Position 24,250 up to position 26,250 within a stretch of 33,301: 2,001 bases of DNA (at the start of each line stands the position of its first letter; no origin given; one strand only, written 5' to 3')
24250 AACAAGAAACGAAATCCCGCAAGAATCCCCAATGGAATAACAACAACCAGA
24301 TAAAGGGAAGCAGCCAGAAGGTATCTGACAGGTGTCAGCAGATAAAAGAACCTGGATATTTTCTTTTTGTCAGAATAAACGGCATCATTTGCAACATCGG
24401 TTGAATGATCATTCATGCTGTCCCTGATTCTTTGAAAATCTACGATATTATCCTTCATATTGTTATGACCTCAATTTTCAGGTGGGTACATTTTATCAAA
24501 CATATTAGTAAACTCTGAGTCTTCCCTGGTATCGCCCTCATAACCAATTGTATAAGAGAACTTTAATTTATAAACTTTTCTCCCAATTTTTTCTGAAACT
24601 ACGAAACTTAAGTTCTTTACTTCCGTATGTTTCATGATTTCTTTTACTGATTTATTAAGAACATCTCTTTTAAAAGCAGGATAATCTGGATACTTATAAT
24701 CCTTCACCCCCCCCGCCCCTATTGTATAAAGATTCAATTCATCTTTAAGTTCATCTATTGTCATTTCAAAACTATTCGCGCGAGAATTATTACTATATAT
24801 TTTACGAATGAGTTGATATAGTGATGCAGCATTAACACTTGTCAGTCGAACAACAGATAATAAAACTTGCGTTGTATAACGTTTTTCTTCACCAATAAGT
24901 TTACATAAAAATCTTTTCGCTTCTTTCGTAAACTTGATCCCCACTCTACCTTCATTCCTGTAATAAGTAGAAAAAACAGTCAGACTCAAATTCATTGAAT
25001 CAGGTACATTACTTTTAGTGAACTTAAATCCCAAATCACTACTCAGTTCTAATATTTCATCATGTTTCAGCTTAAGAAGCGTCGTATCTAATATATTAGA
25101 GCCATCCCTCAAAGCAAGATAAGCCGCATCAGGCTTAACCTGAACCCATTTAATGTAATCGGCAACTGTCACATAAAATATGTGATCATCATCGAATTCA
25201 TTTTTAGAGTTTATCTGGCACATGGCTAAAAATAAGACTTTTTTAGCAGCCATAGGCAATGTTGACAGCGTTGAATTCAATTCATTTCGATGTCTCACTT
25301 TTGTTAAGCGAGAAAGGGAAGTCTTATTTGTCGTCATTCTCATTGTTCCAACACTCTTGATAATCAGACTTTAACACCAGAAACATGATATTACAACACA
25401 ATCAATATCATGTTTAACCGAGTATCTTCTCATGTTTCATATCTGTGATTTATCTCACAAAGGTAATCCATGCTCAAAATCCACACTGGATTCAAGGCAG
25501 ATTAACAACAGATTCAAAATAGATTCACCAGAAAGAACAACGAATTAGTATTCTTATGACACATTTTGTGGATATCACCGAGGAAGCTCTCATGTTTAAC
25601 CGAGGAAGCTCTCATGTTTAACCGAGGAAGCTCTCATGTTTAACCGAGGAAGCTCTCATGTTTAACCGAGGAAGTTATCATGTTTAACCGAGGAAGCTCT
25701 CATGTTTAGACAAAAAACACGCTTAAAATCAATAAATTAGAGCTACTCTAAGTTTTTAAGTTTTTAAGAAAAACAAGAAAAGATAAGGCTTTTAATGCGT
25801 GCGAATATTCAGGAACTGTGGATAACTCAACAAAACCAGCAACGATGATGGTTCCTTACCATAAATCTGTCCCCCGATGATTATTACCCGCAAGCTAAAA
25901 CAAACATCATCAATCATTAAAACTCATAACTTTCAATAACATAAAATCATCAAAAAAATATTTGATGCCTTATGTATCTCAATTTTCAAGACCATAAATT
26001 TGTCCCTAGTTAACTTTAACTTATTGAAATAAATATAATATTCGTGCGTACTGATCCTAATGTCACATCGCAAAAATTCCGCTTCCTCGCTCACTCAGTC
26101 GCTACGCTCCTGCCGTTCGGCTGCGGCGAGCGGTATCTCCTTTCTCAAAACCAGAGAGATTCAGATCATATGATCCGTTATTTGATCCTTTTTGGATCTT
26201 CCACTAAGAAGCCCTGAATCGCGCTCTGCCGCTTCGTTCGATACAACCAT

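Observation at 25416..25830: R6K-like gamma origin: pi iterons, operator iteron, helically phased GATTCA repeats and DnaA box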

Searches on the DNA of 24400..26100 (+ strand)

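Call 4: search_dna_similar(query=window:24400-26100:+, collection=plasmids, mode=near, max_rows=20)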
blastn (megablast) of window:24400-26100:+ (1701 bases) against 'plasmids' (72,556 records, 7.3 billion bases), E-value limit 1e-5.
Records with a match: 369; places in all: 2159; records where one place covers at least 80% of the query: 281.
Best place of each record, by identity: >=99% 335; 95-99% 26; 90-95% 1; 80-90% 7.
By first word of the organism name: Escherichia 270; Salmonella 54; Klebsiella 39; uncultured 2; Enterobacter 1; Citrobacter 1; Shigella 1; Yersinia 1.
By predicted mobility (MOB-suite, as given by PLSDB): conjugative 368; mobilizable 1.
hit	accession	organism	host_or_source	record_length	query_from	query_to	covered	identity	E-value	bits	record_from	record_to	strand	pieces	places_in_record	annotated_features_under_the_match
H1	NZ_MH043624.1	Escherichia coli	-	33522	1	1701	100%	100.0%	0e+0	3235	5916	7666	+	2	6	replication initiation protein | hypothetical protein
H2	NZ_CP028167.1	Escherichia coli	food,poultry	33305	1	1701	100%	100.0%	0e+0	3142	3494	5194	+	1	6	replication initiation protein | hypothetical protein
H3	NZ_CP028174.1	Salmonella enterica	food,turkey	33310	1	1701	100%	100.0%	0e+0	3142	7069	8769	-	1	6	replication initiation protein | hypothetical protein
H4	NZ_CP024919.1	Klebsiella pneumoniae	Homo sapiens,rectal swab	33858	1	1701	100%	100.0%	0e+0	3142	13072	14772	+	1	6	replication initiation protein | hypothetical protein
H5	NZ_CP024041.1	Klebsiella pneumoniae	Homo sapiens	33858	1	1701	100%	100.0%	0e+0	3142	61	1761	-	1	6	replication initiation protein | hypothetical protein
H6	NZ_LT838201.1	Escherichia coli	Homo sapiens,clinical isolate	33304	1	1701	100%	100.0%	0e+0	3142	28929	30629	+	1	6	replication initiation protein | hypothetical protein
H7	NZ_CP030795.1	Salmonella enterica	-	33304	1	1701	100%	100.0%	0e+0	3142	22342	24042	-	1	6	replication initiation protein | hypothetical protein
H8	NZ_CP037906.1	Escherichia coli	pig,feces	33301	1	1701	100%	100.0%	0e+0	3142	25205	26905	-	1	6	replication initiation protein | hypothetical protein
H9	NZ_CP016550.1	Escherichia coli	Homo sapiens,whole ...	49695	1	1701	100%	100.0%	0e+0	3142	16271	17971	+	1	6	replication initiation protein | hypothetical protein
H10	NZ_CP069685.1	Escherichia coli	Homo sapiens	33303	1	1701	100%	100.0%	0e+0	3142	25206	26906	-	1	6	replication initiation protein | hypothetical protein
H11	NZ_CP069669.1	Escherichia coli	Homo sapiens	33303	1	1701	100%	100.0%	0e+0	3142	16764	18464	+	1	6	replication initiation protein | hypothetical protein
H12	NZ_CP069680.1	Escherichia coli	Homo sapiens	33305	1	1701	100%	100.0%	0e+0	3142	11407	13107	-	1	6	replication initiation protein | hypothetical protein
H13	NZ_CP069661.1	Escherichia coli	Homo sapiens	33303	1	1701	100%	100.0%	0e+0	3142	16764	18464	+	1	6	replication initiation protein | hypothetical protein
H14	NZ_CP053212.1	Escherichia coli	dog,feces,feces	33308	1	1701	100%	100.0%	0e+0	3142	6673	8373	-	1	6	replication initiation protein | hypothetical protein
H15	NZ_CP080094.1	Salmonella enterica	-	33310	1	1701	100%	100.0%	0e+0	3142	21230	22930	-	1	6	replication initiation protein | hypothetical protein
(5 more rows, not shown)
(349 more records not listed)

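Call 7: get_annotated_region(hit=H8, flank=4000)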
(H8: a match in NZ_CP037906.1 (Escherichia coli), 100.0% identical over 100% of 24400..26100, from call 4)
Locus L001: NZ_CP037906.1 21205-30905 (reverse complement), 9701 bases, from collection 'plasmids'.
description: Escherichia coli strain LHM10-1 plasmid pLHM10-1-MCR-1, complete sequence
organism: Escherichia coli (NCBI taxid 562)
taxonomy: Bacteria; Pseudomonadota; Gammaproteobacteria; Enterobacterales; Enterobacteriaceae; Escherichia; Escherichia coli
host: -; source: pig,feces; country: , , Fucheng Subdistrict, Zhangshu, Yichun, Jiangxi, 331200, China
typing (MOB-suite, as given by PLSDB): conjugative; replicon IncX4; relaxase MOBP; mating-pair formation MPF_T
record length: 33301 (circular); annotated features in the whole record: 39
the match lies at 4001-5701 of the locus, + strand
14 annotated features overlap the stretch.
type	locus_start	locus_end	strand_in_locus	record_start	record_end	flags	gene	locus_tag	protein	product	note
CDS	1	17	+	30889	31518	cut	-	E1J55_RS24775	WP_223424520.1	DUF2806 domain-containing protein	-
CDS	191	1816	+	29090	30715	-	-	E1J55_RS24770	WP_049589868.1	phosphoethanolamine--lipid A transferase MCR-1.1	-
predicted_resistance_gene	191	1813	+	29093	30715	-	mcr-1.1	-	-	phosphoethanolamine--lipid A transferase MCR-1.1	predicted by amrfinderplus; class COLISTIN; identity 100.0%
CDS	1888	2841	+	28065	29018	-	-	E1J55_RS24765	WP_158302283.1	PAP2 family protein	-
CDS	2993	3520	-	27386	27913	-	-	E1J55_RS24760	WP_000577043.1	DUF2726 domain-containing protein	-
CDS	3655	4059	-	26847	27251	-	-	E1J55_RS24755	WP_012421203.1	hypothetical protein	-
CDS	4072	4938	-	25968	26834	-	-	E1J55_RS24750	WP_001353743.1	replication initiation protein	GO:0006270 - DNA replication initiation [Evidence IEA]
CDS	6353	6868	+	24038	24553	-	-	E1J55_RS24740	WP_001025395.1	J domain-containing protein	GO:0006457 - protein folding [Evidence IEA]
CDS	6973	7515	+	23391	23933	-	-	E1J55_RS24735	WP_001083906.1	hypothetical protein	-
CDS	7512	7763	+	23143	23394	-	-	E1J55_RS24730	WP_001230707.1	hypothetical protein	-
CDS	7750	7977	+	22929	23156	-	-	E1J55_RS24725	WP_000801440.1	hypothetical protein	-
CDS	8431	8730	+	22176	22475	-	-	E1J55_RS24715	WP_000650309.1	hypothetical protein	-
CDS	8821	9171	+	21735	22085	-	-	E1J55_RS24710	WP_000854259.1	hypothetical protein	-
CDS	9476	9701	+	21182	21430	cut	-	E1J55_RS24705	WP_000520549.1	type II toxin-antitoxin system HicA family toxin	-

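Call 8: get_annotated_region(hit=H1, flank=3000)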
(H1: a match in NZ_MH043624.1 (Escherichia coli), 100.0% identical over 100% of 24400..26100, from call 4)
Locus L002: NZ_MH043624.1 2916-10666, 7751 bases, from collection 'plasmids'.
description: Escherichia coli strain GDZJ003 plasmid pGDZJ003-1-MCR-1, complete sequence
organism: Escherichia coli (NCBI taxid 562)
taxonomy: Bacteria; Pseudomonadota; Gammaproteobacteria; Enterobacterales; Enterobacteriaceae; Escherichia; Escherichia coli
host: -; source: -; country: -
typing (MOB-suite, as given by PLSDB): conjugative; replicon IncX4; relaxase MOBP; mating-pair formation MPF_T
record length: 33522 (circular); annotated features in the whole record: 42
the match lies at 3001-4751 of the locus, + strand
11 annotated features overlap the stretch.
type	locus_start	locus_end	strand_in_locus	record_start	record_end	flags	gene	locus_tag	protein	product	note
CDS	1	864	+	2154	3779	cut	-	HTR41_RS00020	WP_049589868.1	phosphoethanolamine--lipid A transferase MCR-1.1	-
predicted_resistance_gene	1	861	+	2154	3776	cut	mcr-1.1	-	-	phosphoethanolamine--lipid A transferase MCR-1.1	predicted by amrfinderplus; class COLISTIN; identity 100.0%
CDS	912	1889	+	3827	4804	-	-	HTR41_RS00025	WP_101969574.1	PAP2 family protein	-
CDS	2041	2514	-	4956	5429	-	-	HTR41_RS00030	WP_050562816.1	DUF2726 domain-containing protein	-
CDS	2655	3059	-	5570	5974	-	-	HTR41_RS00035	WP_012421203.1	hypothetical protein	-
CDS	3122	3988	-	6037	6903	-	-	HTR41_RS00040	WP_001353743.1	replication initiation protein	GO:0006270 - DNA replication initiation [Evidence IEA]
CDS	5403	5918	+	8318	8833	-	-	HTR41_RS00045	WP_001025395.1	J domain-containing protein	GO:0006457 - protein folding [Evidence IEA]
CDS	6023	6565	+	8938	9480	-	-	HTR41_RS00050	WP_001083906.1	hypothetical protein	-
CDS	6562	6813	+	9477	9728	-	-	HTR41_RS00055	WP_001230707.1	hypothetical protein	-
CDS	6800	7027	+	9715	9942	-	-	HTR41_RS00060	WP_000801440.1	hypothetical protein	-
CDS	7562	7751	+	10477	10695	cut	-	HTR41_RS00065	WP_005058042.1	hypothetical protein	-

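Call 16: search_dna_similar(query=window:25344-25900:+, collection=plasmids, mode=distant, max_rows=60, rows=spread)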
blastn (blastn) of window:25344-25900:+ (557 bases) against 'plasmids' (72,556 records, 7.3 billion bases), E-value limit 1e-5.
Records with a match: 1575; places in all: 1993; records where one place covers at least 80% of the query: 356.
Best place of each record, by identity: >=99% 320; 95-99% 33; 90-95% 1111; 80-90% 23; 60-80% 88.
By first word of the organism name: Escherichia 774; Klebsiella 460; Salmonella 116; Enterobacter 106; Citrobacter 47; uncultured 15; Serratia 14; Proteus 8; Shigella 7; Raoultella 7; and 13 more.
By predicted mobility (MOB-suite, as given by PLSDB): conjugative 1485; mobilizable 63; non-mobilizable 27.
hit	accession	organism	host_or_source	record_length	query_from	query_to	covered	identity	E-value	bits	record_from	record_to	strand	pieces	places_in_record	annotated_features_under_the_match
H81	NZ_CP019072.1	Escherichia coli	Homo sapiens,Rectal Swab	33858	1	557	100%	100.0%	0e+0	1005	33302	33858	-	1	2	none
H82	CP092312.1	Salmonella enterica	-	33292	1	557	100%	100.0%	0e+0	1005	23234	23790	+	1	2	none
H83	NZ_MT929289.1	Escherichia coli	-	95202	1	557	100%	100.0%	0e+0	1005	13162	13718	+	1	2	none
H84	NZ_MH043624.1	Escherichia coli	-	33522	1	557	100%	100.0%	0e+0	1005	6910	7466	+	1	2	none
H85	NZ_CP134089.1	Escherichia coli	duck caecum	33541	1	557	100%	100.0%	0e+0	1005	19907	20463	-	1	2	none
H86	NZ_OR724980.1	Escherichia coli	-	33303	1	557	100%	100.0%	0e+0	1005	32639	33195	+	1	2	none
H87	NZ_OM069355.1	Escherichia coli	-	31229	1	557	100%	99.8%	0e+0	1001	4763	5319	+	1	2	none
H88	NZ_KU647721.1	Escherichia coli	cat,stool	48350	1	557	100%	99.8%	0e+0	1001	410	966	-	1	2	none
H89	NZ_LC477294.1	Escherichia coli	-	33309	1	557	100%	99.8%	0e+0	1001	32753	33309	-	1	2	none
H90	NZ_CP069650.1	Escherichia coli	Homo sapiens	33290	1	557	100%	99.8%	0e+0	997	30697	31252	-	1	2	none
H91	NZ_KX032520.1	Escherichia coli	Pus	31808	1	557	100%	99.6%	0e+0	994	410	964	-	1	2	none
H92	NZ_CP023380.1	Escherichia coli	canine,whole organism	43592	1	557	100%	99.1%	0e+0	983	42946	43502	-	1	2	none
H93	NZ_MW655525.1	Salmonella enterica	chicken digestive tract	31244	1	557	100%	97.7%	0e+0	947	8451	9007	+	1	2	none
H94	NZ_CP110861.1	Escherichia coli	SW4848was obtained from City Park Lake, ...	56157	1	452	81%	98.0%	0e+0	775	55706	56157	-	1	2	none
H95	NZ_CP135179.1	Vibrio cyclitrophicus ZF270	-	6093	241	455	39%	78.6%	2e-26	209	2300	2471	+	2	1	none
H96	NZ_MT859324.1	Escherichia coli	-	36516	241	455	39%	75.5%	2e-32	148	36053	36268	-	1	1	none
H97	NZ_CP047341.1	Proteus terrae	a feces sample of swine origin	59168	245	452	37%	70.8%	1e-14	89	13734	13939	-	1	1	none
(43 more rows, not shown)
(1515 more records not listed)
